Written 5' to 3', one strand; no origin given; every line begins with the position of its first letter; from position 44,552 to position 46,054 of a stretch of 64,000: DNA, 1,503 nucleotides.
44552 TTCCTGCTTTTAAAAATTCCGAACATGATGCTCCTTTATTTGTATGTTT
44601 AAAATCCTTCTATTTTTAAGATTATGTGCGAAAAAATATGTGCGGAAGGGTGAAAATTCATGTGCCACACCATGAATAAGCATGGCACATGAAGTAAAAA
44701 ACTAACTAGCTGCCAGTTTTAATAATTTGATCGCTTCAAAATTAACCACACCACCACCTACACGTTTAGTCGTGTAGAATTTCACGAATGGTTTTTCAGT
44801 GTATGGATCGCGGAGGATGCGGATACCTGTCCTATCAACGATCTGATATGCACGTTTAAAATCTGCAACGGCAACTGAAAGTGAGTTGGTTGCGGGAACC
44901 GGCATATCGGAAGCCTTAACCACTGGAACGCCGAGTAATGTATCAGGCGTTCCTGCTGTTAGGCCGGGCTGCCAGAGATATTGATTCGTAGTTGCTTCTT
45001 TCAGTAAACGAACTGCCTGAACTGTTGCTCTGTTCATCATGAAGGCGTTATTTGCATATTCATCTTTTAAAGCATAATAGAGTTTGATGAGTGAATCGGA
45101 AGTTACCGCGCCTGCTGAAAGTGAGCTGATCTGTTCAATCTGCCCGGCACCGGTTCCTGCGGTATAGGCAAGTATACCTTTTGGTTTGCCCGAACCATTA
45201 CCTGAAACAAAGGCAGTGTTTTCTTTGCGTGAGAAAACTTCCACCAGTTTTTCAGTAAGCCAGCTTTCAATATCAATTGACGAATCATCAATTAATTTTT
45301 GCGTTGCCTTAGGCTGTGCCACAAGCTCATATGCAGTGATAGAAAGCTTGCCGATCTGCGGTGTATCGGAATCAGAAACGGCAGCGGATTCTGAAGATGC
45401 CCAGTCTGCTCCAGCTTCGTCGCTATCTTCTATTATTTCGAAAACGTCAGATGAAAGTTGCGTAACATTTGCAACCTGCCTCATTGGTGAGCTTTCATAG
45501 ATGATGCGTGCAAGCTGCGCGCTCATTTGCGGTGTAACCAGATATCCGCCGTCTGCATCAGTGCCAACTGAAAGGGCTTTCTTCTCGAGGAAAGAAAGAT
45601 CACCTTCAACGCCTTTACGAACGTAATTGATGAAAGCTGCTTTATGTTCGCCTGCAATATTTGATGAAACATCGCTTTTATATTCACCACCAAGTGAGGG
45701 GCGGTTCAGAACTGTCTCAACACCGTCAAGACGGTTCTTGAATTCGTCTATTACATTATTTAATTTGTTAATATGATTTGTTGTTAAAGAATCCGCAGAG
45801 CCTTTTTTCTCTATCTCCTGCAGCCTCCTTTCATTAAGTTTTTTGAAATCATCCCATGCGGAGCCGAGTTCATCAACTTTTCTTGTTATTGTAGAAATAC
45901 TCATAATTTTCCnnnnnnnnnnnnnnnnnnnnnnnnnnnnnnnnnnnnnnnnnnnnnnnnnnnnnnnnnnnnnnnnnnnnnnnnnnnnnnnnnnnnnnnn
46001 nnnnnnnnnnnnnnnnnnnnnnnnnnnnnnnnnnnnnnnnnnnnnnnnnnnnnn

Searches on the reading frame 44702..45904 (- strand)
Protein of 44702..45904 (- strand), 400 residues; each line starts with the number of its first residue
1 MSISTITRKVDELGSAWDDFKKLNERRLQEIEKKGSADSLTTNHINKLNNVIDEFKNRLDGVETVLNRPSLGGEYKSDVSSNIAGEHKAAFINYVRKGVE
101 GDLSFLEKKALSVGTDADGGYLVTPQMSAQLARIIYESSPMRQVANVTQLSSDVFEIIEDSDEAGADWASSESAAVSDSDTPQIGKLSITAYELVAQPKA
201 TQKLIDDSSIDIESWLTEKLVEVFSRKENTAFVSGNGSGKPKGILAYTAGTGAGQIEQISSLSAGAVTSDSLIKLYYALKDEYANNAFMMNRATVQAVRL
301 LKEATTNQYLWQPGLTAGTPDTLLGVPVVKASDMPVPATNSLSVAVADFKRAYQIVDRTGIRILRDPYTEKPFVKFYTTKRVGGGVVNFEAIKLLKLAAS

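Call 3: search_protein_families(library=pfam, proteins=[window:44702-45904:-])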
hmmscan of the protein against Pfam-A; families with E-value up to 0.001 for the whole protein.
window:44702-45904:- (400 aa): 1 family
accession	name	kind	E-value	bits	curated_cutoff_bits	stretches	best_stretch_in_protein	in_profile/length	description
PF05065.19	Phage_capsid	-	1.5e-82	277.6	24.2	1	119-396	1-279/280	Phage capsid family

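Call 40: search_protein_families(library=ncbifam, proteins=[window:44702-45904:-], max_evalue=0.01)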
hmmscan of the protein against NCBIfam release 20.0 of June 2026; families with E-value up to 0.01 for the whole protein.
window:44702-45904:- (400 aa): 1 family
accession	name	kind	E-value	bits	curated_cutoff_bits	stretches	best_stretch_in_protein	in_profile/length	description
TIGR01554.3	major_cap_HK97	equivalog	2.6e-107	359.3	27.5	1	9-396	7-384/385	phage major capsid protein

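Call 47: find_homologous_proteins(query=window:44702-45904:-, max_evalue=1e-60)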
Query window:44702-45904:- (400 aa): 7669 proteins with E <= 1e-60 among 8000 candidates; the best 120 are listed.
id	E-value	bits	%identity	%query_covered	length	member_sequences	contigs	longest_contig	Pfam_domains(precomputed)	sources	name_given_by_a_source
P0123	1.5e-255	865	100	100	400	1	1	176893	PF05065.20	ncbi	-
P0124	2.8e-241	818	94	100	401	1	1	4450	PF05065.20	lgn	-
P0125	4.3e-202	689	77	99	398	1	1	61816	PF05065.20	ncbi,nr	ncbi:MAG: phage major capsid protein [Rickettsiales bacterium]|nr:phage major capsid protein [Ricket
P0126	6.0e-201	685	77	99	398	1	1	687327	PF05065.20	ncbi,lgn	-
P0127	3.0e-199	679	77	100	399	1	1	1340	PF05065.20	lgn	-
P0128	6.6e-197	672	76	100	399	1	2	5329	PF05065.20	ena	-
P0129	3.2e-195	666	75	100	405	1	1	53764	PF05065.20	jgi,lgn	jgi:HK97 family phage major capsid protein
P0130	3.7e-193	659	74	100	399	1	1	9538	PF05065.20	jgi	jgi:HK97 family phage major capsid protein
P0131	2.5e-191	653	73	100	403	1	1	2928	PF05065.20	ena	-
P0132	6.4e-191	652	73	100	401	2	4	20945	PF05065.20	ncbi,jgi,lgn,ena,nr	ncbi:MAG TPA: phage major capsid protein [Alphaproteobacteria bacterium]|nr:phage major capsid prote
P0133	1.4e-188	644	72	100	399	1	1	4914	PF05065.20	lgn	-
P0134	1.8e-188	644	73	100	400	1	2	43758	PF05065.20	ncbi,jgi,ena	jgi:HK97 family phage major capsid protein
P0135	1.8e-188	644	74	100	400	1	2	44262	PF05065.20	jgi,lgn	-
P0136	3.9e-188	643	72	100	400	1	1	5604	PF05065.20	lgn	-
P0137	4.6e-187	639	72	100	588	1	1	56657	PF05065.20,PF04586.23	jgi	jgi:HK97 family phage major capsid protein/HK97 family phage prohead protease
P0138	1.0e-186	638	71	100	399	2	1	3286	PF05065.20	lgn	-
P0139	9.7e-185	632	72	98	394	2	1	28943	PF05065.20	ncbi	-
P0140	2.0e-184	631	71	100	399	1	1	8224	PF05065.20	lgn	-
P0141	3.3e-184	630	70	100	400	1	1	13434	PF05065.20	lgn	-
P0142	7.6e-181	619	69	100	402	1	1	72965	PF05065.20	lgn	-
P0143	3.0e-180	617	70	100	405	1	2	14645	PF05065.20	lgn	-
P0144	1.3e-178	611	69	100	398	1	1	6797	PF05065.20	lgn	-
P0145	1.6e-178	611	68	100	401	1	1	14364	PF05065.20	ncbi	-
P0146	5.0e-178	610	68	100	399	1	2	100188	PF05065.20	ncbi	-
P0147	3.8e-177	607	69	97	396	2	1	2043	PF05065.20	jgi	-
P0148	2.6e-176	604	69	100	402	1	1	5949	PF05065.20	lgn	-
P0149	5.8e-175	599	66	98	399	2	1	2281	PF05065.20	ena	-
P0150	4.7e-174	596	68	100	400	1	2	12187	PF05065.20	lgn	-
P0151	4.9e-173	593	67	100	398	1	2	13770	PF05065.20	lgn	-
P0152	9.8e-170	582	66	100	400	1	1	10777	PF05065.20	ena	-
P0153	4.6e-169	580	66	100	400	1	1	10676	PF05065.20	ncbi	-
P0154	5.0e-169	580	65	100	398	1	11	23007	PF05065.20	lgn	-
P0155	5.8e-169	580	67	99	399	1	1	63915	PF05065.20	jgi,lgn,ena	-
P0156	1.8e-168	578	67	100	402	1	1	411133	PF05065.20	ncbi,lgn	-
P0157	6.1e-168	576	67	100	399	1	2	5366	PF05065.20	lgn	-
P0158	6.5e-167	573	66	100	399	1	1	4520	PF05065.20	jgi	jgi:HK97 family phage major capsid protein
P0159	6.7e-167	573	66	100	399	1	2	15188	PF05065.20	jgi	jgi:HK97 family phage major capsid protein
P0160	1.0e-166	572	64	100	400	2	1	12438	PF05065.20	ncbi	-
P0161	1.1e-166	572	64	100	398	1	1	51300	PF05065.20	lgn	-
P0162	1.1e-166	572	64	99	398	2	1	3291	PF05065.20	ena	-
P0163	1.4e-166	572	66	100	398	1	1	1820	PF05065.20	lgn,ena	-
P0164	2.0e-166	571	64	100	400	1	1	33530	PF05065.20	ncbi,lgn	-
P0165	2.1e-166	571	65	100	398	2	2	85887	PF05065.20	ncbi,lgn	-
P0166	8.4e-166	569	66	100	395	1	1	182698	PF05065.20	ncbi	-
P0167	1.6e-165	568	64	100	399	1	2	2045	PF05065.20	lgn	-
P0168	2.3e-165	568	66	100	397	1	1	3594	PF05065.20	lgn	-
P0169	4.6e-165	567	63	100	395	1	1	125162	PF05065.20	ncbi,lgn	-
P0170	5.9e-165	567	64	100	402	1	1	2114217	PF05065.20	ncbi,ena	-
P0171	8.4e-165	566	64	100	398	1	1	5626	PF05065.20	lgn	-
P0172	1.2e-164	566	65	100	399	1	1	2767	PF05065.20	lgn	-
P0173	1.7e-164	565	64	100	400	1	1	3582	PF05065.20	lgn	-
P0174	6.1e-164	563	64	100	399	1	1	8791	PF05065.20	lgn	-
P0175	6.9e-164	563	64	100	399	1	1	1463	PF05065.20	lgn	-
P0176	1.4e-163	562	64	100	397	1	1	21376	PF05065.20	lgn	-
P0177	3.4e-163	561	64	100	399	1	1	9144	PF05065.20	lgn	-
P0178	2.5e-162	558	64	100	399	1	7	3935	PF05065.20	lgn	-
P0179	4.5e-162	557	63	100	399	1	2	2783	PF05065.20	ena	-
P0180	5.6e-162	557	63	100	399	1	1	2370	PF05065.20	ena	-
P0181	8.0e-162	556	63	100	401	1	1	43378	PF05065.20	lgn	-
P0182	1.3e-161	556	63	100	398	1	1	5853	PF05065.20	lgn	-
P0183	1.6e-161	555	63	100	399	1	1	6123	PF05065.20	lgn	-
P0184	2.1e-161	555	63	100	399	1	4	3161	PF05065.20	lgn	-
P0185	2.6e-161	555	62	100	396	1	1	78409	PF05065.20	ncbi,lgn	-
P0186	4.5e-161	554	65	100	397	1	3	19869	PF05065.20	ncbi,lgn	-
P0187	9.2e-161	553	64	100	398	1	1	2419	PF05065.20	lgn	-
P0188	1.3e-160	552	63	100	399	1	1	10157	PF05065.20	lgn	-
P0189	2.7e-160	551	63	100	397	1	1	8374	PF05065.20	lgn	-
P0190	3.1e-160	551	62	100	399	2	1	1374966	PF05065.20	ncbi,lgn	ncbi:MAG: phage major capsid protein [Rickettsiales bacterium]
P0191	3.1e-160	551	63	100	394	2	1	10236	PF05065.20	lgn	-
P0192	6.0e-160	550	62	100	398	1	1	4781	PF05065.20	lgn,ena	-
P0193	6.7e-160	550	62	100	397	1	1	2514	PF05065.20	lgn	-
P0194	9.4e-160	549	62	100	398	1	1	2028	PF05065.20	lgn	-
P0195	9.4e-160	549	63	100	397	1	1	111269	PF05065.20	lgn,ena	-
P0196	1.2e-159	549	64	100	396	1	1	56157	PF05065.20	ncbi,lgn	-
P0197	1.3e-159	549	63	100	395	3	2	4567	PF05065.20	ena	-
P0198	1.4e-159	549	62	100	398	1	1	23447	PF05065.20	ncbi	-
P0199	2.7e-159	548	64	100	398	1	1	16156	PF05065.20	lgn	-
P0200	2.7e-159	548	62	100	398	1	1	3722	PF05065.20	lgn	-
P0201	2.9e-159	548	62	100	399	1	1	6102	PF05065.20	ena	-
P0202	4.5e-159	547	63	100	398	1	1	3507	PF05065.20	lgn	-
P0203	5.2e-159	547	61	100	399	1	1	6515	PF05065.20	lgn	-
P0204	5.3e-159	547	61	100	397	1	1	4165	PF05065.20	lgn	-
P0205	5.8e-159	547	62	100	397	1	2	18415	PF05065.20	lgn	-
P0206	7.3e-159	546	64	100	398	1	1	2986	PF05065.20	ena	-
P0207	8.0e-159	546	62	100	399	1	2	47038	PF05065.20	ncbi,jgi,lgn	jgi:HK97 family phage major capsid protein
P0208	1.0e-158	546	63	100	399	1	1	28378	PF05065.20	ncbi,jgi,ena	jgi:HK97 family phage major capsid protein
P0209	1.1e-158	546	64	100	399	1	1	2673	PF05065.20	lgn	-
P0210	1.2e-158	546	63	100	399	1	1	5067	PF05065.20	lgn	-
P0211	1.3e-158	546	62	100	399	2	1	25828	PF05065.20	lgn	-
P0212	1.3e-158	546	62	100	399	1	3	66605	PF05065.20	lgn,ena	-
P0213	1.5e-158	546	63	100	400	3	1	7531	PF05065.20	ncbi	-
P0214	1.6e-158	545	62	100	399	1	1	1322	PF05065.20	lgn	-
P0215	2.8e-158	545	64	100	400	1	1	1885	PF05065.20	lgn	-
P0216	3.8e-158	544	62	100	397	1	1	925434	PF05065.20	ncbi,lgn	-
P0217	5.0e-158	544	63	100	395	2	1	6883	PF05065.20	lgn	-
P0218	6.8e-158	543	62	100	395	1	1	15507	PF05065.20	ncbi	-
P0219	7.2e-158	543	62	100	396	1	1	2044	PF05065.20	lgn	-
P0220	7.3e-158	543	62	100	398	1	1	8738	PF05065.20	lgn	-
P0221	8.0e-158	543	62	100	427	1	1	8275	PF05065.20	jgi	-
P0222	1.0e-157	543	62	100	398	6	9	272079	PF05065.20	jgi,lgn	jgi:HK97 family phage major capsid protein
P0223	1.1e-157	543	64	100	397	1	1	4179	PF05065.20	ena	-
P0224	1.9e-157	542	61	100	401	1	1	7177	PF05065.20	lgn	-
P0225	2.1e-157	542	61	100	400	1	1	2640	PF05065.20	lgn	-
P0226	2.5e-157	541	61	100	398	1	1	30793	PF05065.20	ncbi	-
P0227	3.0e-157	541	62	100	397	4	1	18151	PF05065.20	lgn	-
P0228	4.6e-157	541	62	100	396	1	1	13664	PF05065.20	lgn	-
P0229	5.7e-157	540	61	100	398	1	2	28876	PF05065.20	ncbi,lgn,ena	-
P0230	7.8e-157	540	62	100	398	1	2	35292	PF05065.20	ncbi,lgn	-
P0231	9.1e-157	540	61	100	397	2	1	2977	PF05065.20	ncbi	-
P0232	9.7e-157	540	63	100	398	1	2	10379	PF05065.20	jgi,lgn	-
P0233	1.0e-156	539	60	100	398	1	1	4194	PF05065.20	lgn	-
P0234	1.0e-156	539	62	100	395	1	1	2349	PF05065.20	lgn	-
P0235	1.3e-156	539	63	99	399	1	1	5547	PF05065.20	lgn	-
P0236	1.5e-156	539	61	100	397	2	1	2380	PF05065.20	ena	-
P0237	1.6e-156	539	61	100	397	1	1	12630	PF05065.20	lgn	-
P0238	2.0e-156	539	60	100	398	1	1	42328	PF05065.20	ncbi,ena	-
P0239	2.1e-156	538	61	100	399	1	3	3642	PF05065.20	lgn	-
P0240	2.7e-156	538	59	100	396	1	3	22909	PF05065.20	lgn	-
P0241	3.0e-156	538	60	100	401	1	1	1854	PF05065.20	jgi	-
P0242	3.1e-156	538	60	99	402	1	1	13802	PF05065.20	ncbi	-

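Call 48: find_encoding_contigs(protein=P0126, flank=10000, max_places=2)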
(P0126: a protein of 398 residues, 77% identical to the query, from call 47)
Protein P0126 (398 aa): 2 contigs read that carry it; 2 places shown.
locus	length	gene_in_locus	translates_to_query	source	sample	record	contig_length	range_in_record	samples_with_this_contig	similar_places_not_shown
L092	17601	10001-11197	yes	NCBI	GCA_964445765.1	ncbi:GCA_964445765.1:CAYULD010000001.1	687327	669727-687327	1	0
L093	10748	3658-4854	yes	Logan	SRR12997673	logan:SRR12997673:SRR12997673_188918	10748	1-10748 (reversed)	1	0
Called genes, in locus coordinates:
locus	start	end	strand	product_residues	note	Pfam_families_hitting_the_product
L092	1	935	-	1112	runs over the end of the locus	-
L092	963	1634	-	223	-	-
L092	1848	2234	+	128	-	-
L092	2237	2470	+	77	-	-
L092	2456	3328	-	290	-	-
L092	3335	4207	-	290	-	PF00990:GGDEF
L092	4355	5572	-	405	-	-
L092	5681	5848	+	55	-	PF00471:Ribosomal_L33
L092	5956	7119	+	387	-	PF00072:Response_reg, PF07228:SpoIIE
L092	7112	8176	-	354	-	PF03462:PCRF, PF00472:RF-1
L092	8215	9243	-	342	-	PF00154:RecA_N, PF08423:Rad51, PF06745:ATPase (weak), PF13481:AAA_25 (faint), PF27531:MT3502_N (weak), PF21096:RecA_C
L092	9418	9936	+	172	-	PF04586:Peptidase_S78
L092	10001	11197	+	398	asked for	PF05065:Phage_capsid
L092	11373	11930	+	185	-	PF05135:Phage_connect_1 (weak), PF24163:HCP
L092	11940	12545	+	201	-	PF09343:DUF2460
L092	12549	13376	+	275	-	PF09931:Phage_phiJL001_Gp84_N, PF09356:Phage_BR0599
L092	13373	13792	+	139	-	-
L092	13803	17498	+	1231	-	PF22612:GH113, PF13547:GTA_TIM, PF13550:Phage-tail_3, PF23666:Rcc01698_C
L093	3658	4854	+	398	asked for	PF05065:Phage_capsid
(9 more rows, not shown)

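Call 49: find_encoding_contigs(protein=P0125, flank=10000, max_places=2)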
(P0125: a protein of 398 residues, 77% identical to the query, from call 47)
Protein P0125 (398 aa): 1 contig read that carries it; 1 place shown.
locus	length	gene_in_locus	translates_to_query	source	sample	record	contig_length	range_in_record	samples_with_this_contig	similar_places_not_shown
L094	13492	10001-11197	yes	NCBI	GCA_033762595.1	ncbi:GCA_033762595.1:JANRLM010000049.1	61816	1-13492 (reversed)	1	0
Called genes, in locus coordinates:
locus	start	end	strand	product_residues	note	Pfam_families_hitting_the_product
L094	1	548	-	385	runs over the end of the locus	PF13439:Glyco_transf_4, PF13579:Glyco_trans_4_4 (weak), PF13477:Glyco_trans_4_2, PF20706:GT4-conflict, PF00534:Glycos_transf_1, PF13692:Glyco_trans_1_4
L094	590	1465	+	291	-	-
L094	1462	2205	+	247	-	PF00590:TP_methylase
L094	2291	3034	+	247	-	PF04080:Per1 (weak), PF05875:Ceramidase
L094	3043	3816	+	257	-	PF00535:Glycos_transf_2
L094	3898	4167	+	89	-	PF01649:Ribosomal_S20p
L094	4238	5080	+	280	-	PF12146:Hydrolase_4 (faint)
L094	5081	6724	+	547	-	PF02463:SMC_N, PF13476:AAA_23 (faint), PF13304:AAA_21 (faint)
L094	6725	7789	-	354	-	PF03462:PCRF, PF00472:RF-1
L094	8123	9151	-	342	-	PF00154:RecA_N, PF08423:Rad51, PF06745:ATPase, PF13481:AAA_25 (faint), PF27531:MT3502_N (weak), PF21096:RecA_C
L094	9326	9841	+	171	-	PF04586:Peptidase_S78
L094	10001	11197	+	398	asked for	PF05065:Phage_capsid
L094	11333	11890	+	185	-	PF05135:Phage_connect_1 (weak), PF24163:HCP (weak)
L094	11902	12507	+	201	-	PF09343:DUF2460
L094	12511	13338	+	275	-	PF09931:Phage_phiJL001_Gp84_N, PF09356:Phage_BR0599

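Call 50: find_encoding_contigs(protein=P0124, flank=10000, max_places=3)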
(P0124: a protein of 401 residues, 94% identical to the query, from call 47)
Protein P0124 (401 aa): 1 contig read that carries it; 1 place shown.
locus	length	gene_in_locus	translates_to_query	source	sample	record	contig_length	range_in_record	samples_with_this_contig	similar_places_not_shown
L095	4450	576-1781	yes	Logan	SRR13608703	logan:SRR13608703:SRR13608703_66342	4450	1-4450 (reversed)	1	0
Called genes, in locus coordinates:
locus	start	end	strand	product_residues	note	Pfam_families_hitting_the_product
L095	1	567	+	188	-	?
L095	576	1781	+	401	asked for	PF05065:Phage_capsid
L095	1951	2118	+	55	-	-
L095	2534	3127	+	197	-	-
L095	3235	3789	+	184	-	PF05135:Phage_connect_1 (weak), PF24163:HCP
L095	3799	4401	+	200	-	PF09343:DUF2460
